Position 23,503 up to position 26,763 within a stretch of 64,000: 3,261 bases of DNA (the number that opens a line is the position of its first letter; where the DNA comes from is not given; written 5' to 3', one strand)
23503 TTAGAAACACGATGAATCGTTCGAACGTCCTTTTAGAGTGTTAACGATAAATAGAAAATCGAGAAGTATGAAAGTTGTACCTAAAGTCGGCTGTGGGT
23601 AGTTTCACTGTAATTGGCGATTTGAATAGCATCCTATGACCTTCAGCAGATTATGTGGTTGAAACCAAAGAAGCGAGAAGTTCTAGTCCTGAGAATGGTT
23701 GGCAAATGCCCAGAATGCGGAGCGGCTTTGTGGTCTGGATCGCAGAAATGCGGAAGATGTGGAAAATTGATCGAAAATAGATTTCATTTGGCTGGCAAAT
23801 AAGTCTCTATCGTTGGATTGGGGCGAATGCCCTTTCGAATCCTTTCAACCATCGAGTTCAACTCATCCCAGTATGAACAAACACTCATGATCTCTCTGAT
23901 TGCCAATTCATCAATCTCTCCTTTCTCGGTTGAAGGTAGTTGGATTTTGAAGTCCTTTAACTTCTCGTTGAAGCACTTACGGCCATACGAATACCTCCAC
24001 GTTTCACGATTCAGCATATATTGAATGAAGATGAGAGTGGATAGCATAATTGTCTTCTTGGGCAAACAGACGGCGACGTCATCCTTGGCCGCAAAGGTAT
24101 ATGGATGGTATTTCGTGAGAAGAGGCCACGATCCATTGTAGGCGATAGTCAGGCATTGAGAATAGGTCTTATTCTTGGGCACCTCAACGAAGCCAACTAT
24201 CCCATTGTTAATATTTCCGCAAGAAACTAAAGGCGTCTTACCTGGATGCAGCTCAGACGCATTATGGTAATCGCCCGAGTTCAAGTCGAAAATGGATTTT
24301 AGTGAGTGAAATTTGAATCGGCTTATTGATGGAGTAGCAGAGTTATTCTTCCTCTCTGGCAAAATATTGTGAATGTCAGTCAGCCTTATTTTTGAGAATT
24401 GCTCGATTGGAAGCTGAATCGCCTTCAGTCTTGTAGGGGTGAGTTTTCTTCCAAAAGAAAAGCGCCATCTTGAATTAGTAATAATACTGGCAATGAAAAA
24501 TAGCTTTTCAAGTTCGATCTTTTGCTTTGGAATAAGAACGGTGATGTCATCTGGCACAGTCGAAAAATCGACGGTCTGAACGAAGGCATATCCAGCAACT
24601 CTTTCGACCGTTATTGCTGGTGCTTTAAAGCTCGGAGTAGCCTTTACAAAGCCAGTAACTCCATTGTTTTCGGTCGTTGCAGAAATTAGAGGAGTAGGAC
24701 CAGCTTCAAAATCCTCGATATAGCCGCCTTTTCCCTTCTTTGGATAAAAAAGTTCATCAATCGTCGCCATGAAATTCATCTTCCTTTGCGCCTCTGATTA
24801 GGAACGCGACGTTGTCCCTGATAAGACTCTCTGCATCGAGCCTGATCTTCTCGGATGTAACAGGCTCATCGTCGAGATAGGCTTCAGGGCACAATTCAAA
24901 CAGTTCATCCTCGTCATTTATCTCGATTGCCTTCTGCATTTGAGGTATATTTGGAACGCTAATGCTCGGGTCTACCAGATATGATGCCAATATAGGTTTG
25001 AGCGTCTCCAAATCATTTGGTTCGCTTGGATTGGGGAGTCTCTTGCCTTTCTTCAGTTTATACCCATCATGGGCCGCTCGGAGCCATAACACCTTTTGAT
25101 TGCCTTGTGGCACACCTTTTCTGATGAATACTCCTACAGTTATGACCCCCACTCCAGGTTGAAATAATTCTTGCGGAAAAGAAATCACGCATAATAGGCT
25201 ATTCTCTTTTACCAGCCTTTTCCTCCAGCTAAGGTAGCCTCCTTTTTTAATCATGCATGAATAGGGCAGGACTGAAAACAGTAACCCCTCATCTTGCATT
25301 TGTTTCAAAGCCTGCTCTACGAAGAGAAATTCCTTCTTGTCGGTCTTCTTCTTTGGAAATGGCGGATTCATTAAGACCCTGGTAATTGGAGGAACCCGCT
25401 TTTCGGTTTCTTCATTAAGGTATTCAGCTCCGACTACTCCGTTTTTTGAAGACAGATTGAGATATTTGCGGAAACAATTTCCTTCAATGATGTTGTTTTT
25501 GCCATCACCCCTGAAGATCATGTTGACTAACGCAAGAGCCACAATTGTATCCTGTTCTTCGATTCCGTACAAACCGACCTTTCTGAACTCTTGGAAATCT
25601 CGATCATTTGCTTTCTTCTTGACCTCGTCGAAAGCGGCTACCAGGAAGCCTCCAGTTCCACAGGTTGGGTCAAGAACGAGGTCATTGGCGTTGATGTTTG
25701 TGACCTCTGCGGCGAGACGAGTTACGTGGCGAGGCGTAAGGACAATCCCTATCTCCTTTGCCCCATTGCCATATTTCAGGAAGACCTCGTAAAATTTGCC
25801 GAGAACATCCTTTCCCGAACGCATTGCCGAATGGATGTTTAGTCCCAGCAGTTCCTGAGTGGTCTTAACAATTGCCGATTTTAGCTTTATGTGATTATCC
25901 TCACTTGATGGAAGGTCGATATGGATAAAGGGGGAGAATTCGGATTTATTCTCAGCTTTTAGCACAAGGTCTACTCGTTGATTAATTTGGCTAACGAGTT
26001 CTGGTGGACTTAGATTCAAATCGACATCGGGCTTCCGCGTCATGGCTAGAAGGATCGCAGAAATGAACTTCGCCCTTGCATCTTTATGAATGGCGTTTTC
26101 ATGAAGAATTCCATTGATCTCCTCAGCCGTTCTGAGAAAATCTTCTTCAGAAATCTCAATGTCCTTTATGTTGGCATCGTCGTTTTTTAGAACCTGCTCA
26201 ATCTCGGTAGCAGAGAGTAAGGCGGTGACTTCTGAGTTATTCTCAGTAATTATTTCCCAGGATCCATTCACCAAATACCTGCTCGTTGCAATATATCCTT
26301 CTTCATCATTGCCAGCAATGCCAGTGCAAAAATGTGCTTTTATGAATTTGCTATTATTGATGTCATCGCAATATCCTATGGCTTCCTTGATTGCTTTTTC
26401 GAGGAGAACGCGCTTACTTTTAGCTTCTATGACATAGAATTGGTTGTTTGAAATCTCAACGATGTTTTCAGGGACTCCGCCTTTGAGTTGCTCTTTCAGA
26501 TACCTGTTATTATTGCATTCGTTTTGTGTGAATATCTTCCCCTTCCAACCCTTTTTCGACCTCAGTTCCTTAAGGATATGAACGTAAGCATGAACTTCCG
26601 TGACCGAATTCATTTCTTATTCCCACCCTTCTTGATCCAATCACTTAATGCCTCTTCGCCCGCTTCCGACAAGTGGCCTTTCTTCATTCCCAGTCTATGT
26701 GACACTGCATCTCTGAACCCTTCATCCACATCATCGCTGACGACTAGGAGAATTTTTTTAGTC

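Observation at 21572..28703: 7.1-kb cargo transposon with a 9-bp target duplication, inserted between pyrG and the 16S rRNA gene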

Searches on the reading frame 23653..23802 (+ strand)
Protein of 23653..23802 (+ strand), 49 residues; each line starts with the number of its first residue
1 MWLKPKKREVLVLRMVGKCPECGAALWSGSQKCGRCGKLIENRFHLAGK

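Call 8: search_protein_families(library=pfam, proteins=[window:23653-23802:+], max_evalue=0.01)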
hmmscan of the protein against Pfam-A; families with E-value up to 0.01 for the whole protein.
window:23653-23802:+ (49 aa): 11 families
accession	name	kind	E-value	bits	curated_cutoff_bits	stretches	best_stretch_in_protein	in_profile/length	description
PF13248.11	Zn_ribbon_3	-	0.00013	21.7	27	1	18-39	4-25/26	zinc-ribbon domain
PF13240.11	Zn_Ribbon_1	-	0.00026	21.1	25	1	18-38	1-21/23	zinc-ribbon domain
PF12773.13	DZR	-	0.00066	20.2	27.3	1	19-38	1-20/45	Double zinc ribbon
PF25207.1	DUF7837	-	0.0047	17.3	27.8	0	15-26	4-15/47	Domain of unknown function (DUF7837)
PF20173.3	ZnF_RZ-type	-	0.0049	16.9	27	0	16-25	31-40/54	RZ type zinc finger domain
PF01396.24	Zn_ribbon_Top1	-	0.005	17.1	32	0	16-26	1-11/39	Topoisomerase DNA binding C4 zinc finger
PF17848.7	Zn_ribbon_ACC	-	0.0055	17.3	24.5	0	18-26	3-11/26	Acetyl-CoA carboxylase zinc finger domain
PF06827.20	zf-FPG_IleRS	-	0.0057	16.9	21.3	0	31-41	2-12/30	Zinc finger found in FPG and IleRS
PF24458.1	DUF7573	-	0.0071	16.7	30.2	0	27-45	7-26/39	Domain of unknown function (DUF7573)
PF18912.6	DZR_2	-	0.0076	16.5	27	1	18-42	23-48/56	Double zinc ribbon domain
PF22747.2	Zn_ribbon_DUF2089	-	0.0093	16.5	27.6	0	19-46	1-28/32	DUF2089 zinc ribbon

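Call 57: search_protein_families(library=padloc, proteins=[window:23653-23802:+], max_evalue=0.001)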
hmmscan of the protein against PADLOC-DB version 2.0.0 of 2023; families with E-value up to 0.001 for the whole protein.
window:23653-23802:+ (49 aa): 0 families

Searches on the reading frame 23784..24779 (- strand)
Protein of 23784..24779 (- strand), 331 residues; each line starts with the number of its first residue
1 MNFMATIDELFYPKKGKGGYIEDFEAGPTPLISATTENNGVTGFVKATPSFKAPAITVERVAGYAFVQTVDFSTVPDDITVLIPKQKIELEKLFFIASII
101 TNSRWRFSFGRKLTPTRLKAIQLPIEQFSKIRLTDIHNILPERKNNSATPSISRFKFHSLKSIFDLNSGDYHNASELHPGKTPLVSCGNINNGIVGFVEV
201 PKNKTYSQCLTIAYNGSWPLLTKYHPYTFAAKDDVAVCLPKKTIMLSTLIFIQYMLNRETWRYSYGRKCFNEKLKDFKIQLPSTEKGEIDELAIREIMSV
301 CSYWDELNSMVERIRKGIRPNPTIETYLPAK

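Call 8: search_protein_families(library=pfam, proteins=[window:23784-24779:-], max_evalue=0.01)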
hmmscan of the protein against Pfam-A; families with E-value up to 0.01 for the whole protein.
window:23784-24779:- (331 aa): 1 family
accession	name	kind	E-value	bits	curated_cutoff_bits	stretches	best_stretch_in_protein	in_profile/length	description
PF01420.25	Methylase_S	-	3.6e-13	50.5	22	2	23-125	26-136/168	Type I restriction modification DNA specificity domain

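Call 9: search_protein_families(library=ncbifam, proteins=[window:23784-24779:-], max_evalue=0.01)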
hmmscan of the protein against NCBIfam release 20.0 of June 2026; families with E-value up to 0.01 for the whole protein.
window:23784-24779:- (331 aa): 0 families

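Call 57: search_protein_families(library=padloc, proteins=[window:23784-24779:-], max_evalue=0.001)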
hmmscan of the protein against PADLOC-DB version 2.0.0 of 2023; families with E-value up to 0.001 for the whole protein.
window:23784-24779:- (331 aa): 2 families
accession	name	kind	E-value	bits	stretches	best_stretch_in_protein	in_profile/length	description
PDLC03591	Specificity_II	-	3e-23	80.4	1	51-291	62-317/341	Type II specificity subunit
PDLC03594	Specificity_II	-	2e-11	41.6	1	60-125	234-299/322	Type II specificity subunit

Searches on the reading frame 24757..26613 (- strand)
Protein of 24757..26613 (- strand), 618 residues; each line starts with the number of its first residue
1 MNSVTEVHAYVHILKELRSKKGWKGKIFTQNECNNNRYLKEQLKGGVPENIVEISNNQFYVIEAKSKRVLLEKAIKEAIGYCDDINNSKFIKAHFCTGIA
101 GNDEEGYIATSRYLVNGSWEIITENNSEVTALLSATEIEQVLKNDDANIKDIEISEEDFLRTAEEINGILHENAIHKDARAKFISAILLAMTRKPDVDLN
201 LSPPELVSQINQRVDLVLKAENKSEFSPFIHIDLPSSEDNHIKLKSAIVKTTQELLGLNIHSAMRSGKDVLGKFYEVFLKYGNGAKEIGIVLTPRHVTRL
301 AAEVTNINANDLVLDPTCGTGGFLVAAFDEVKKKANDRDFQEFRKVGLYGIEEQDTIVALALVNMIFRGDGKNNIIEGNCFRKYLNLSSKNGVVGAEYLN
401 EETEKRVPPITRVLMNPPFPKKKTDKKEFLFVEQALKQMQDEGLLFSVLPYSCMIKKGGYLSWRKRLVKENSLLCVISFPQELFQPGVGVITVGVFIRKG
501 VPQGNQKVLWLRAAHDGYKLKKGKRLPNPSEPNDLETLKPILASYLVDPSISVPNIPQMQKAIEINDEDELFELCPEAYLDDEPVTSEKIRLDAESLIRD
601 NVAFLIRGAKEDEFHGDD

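Call 8: search_protein_families(library=pfam, proteins=[window:24757-26613:-], max_evalue=0.01)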
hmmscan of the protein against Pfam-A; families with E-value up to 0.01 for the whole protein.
window:24757-26613:- (618 aa): 2 families
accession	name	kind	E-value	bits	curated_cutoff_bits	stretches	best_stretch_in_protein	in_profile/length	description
PF02384.22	N6_Mtase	-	8.6e-33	114.4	20.4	1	268-526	3-260/311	N-6 DNA Methylase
PF20473.4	MmeI_Mtase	-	8e-05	22.4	27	1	312-427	22-153/259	MmeI, DNA-methyltransferase domain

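Call 9: search_protein_families(library=ncbifam, proteins=[window:24757-26613:-], max_evalue=0.01)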
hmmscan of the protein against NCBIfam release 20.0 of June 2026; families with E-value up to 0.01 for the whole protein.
window:24757-26613:- (618 aa): 4 families
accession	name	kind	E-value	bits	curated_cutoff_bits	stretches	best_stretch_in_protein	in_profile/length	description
NF047738.1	antiphage_MADS2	equivalog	6.4e-13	47.9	720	1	265-339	288-361/654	methylation-associated defense system DNA methyltransferase MAD2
TIGR00497.1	hsdM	equivalog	3.7e-12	45.7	242.75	1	168-527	75-444/515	type I restriction-modification system subunit M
TIGR02987.1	met_A_Alw26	exception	1.4e-05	24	353.5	1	306-441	23-144/523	Alw26I/Eco31I/Esp3I family type II restriction adenine-specific DNA-methyltransferase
TIGR01177.1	TIGR01177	hypoth_equivalog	5e-05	22.8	316.55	1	293-327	167-200/330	TIGR01177 family methyltransferase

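Call 56: search_solved_structures(query=window:24757-26613:-, max_evalue=0.01)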
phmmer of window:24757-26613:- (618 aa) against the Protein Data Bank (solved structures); distinct sequences matched with E-value up to 0.01: 11.
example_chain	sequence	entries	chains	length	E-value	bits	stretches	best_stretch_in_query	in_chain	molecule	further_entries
2okc_A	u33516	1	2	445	1.1e-15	60.8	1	268-503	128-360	Type I restriction enzyme StySJI M protein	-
5ybb_A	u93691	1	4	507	6.8e-15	58.1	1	271-512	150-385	Type I restriction-modification system methyltransferase subunit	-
7vru_A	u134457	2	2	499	3.2e-13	52.6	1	268-513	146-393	Site-specific DNA-methyltransferase (adenine-specific)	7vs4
3ufb_A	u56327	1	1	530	7.1e-11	44.9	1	261-490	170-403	Type I restriction-modification system methyltransferase subunit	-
3khk_A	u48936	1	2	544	1.8e-08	36.9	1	266-371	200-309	Type I restriction-modification system methylation subunit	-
2ar0_A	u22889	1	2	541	4.6e-07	32.3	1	263-502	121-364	Type I restriction enzyme EcoKI M protein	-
2y7c_B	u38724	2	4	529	4.6e-07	32.3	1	263-502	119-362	TYPE I RESTRICTION ENZYME ECOKI M PROTEIN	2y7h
7vru_B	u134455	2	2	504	6.2e-06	28.5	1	267-379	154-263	Site-specific DNA-methyltransferase (adenine-specific)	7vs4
7bst_D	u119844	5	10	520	0.00075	21.7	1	240-485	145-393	Type I restriction enzyme EcoR124II M protein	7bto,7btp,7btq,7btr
5fa8_A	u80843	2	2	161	0.001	21.2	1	289-433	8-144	Ribosomal protein L11 methyltransferase, putative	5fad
3lkd_A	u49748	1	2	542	0.003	19.7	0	254-514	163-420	Type I restriction-modification system methyltransferase subunit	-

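Call 57: search_protein_families(library=padloc, proteins=[window:24757-26613:-], max_evalue=0.001)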
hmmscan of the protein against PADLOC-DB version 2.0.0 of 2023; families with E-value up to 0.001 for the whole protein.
window:24757-26613:- (618 aa): 35 families (the best 25 are shown)
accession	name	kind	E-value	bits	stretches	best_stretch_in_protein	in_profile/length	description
PDLC03602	REase_MTase_IIG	-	3e-42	143.1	1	267-523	302-548/637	Type IIG restriction enzyme-methyltransferase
PDLC03608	REase_MTase_IIG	-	2.3e-41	140.1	1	104-518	123-530/614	Type IIG restriction enzyme-methyltransferase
PDLC03021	MTase_I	-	1.6e-37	127.5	1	204-536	80-409/491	Type I methyltransferase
PDLC03616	REase_MTase_IIG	-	4.3e-28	96.1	1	265-525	367-620/721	Type IIG restriction enzyme-methyltransferase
PDLC03025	MTase_I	-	5.6e-24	82.7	1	259-510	132-379/569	Type I methyltransferase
PDLC04134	mad2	-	1.3e-21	75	1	224-537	216-479/492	mads_2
PDLC03022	MTase_I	-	4.8e-20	69.5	1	254-526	147-431/857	Type I methyltransferase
PDLC03031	MTase_I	-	6.9e-19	65.6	1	269-508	163-412/834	Type I methyltransferase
PDLC03218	MTase_II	-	9.3e-17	58.8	1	245-502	225-484/532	Type II methyltransferase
PDLC03027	MTase_I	-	4.2e-16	56.6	1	246-517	116-385/810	Type I methyltransferase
PDLC03026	MTase_I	-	9.3e-16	56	1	264-510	116-368/487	Type I methyltransferase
PDLC03036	MTase_I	-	2.5e-15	53.9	1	273-510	198-440/635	Type I methyltransferase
PDLC03035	MTase_I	-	1.3e-13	48.4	1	186-385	80-265/653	Type I methyltransferase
PDLC03619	REase_MTase_IIG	-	4e-13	47.5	1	358-496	2-129/274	Type IIG restriction enzyme-methyltransferase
PDLC03318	MTase_II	-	5.8e-13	46.1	1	262-349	318-404/723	Type II methyltransferase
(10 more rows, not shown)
